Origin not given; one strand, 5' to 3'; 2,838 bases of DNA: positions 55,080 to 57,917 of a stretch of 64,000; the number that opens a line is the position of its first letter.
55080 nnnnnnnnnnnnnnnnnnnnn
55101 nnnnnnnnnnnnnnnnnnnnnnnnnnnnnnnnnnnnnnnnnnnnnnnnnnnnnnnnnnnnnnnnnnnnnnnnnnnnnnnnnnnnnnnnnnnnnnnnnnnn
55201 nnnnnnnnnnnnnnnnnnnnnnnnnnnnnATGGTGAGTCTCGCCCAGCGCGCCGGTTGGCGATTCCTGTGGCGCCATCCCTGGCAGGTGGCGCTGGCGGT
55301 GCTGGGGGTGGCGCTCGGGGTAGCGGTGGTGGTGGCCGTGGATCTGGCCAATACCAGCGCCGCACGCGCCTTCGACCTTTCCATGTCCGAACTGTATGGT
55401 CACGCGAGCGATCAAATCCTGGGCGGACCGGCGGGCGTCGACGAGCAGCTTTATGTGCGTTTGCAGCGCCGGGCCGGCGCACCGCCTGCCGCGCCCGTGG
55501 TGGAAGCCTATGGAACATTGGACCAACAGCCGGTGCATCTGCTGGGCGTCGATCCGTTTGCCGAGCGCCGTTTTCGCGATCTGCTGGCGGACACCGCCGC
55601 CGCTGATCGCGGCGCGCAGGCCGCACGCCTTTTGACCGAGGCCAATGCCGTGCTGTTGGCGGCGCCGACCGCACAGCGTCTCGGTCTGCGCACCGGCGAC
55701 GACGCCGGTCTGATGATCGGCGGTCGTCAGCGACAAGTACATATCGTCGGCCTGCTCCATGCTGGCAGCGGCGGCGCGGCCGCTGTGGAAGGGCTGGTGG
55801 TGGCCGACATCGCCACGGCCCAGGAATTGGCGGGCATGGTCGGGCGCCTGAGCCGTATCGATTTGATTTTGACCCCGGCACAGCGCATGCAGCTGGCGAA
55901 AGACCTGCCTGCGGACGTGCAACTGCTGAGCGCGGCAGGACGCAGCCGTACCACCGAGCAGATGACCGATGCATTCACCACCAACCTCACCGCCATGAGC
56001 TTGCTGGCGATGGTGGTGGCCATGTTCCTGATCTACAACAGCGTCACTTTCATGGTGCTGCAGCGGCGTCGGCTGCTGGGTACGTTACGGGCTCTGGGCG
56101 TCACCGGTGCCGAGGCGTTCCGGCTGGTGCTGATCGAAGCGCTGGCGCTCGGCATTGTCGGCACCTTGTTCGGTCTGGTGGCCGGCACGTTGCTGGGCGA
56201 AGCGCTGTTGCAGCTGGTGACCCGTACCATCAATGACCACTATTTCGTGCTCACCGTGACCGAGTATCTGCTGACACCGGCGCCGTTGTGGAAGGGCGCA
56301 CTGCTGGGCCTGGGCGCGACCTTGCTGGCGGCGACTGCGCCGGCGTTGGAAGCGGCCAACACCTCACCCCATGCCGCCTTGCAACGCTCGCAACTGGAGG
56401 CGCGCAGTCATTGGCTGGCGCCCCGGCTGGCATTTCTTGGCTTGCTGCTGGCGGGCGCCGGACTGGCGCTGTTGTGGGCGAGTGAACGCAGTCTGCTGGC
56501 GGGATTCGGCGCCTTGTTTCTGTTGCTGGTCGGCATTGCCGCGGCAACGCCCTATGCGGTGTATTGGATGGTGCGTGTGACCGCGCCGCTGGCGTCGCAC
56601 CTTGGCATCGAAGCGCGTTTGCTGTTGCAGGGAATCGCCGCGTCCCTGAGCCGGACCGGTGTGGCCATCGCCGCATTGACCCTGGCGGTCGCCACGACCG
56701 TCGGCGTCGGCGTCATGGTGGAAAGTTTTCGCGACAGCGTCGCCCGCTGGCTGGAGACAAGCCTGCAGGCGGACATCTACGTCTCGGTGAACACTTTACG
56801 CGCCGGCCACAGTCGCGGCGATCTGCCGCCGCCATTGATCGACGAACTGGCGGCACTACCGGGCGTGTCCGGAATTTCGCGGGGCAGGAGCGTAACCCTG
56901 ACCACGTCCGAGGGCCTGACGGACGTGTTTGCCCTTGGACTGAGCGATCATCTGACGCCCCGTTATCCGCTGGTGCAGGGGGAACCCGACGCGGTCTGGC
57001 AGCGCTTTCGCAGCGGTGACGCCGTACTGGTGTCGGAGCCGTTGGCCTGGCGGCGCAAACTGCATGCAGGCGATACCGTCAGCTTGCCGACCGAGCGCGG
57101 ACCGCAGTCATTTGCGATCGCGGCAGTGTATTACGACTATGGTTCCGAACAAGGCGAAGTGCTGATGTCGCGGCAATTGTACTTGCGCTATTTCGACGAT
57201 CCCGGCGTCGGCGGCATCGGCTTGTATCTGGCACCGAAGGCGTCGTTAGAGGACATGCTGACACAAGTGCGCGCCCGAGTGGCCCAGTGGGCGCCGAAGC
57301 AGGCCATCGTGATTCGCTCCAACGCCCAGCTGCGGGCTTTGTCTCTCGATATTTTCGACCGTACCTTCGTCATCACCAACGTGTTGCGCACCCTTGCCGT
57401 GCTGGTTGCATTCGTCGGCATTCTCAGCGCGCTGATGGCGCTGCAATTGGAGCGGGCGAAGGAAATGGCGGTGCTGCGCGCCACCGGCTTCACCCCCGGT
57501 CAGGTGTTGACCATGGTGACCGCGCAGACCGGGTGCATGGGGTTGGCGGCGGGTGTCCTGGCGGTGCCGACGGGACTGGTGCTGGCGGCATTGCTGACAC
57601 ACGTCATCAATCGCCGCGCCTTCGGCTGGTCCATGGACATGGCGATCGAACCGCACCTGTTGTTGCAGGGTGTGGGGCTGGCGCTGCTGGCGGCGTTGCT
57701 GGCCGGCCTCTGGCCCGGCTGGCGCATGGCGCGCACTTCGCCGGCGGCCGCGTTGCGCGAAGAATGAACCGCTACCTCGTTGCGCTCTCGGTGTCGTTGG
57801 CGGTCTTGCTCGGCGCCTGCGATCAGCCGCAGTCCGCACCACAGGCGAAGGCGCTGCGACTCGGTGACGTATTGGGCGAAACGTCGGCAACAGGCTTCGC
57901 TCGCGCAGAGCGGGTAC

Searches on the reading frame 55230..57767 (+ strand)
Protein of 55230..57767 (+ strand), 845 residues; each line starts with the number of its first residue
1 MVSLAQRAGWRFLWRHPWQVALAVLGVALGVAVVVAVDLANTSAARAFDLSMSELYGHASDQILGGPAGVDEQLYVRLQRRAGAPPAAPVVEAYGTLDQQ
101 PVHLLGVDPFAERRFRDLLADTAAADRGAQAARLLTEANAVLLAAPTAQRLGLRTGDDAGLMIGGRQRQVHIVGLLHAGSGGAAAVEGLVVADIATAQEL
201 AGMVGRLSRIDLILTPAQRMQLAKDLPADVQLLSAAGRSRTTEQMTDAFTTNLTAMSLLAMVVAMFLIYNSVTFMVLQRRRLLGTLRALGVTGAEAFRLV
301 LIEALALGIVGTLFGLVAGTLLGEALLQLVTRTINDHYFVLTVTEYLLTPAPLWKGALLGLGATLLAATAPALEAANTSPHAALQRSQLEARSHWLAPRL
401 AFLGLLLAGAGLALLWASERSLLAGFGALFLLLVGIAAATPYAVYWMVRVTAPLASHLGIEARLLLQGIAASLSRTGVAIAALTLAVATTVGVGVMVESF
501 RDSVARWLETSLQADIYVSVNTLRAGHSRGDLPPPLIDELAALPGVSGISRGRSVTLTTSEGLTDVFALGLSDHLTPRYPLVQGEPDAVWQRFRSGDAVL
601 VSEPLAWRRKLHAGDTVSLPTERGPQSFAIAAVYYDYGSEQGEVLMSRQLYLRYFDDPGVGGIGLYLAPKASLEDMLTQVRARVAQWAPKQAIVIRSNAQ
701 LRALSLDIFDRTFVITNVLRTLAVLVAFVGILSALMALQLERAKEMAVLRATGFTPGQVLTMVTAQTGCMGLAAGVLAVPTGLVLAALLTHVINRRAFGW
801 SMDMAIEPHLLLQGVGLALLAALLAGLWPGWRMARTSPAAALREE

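Call 82: search_protein_families(library=pfam, proteins=[window:55230-57767:+], max_evalue=0.00001)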
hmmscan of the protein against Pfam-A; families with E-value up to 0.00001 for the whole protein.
window:55230-57767:+ (845 aa): 2 families
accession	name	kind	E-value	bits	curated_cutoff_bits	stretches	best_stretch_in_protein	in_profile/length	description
PF02687.27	FtsX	-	3.3e-34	118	25.5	2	255-380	2-120/120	FtsX-like permease C-terminal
PF12704.14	MacB_PCD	-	3.6e-16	60.5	27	2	476-682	1-206/207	MacB-like periplasmic core domain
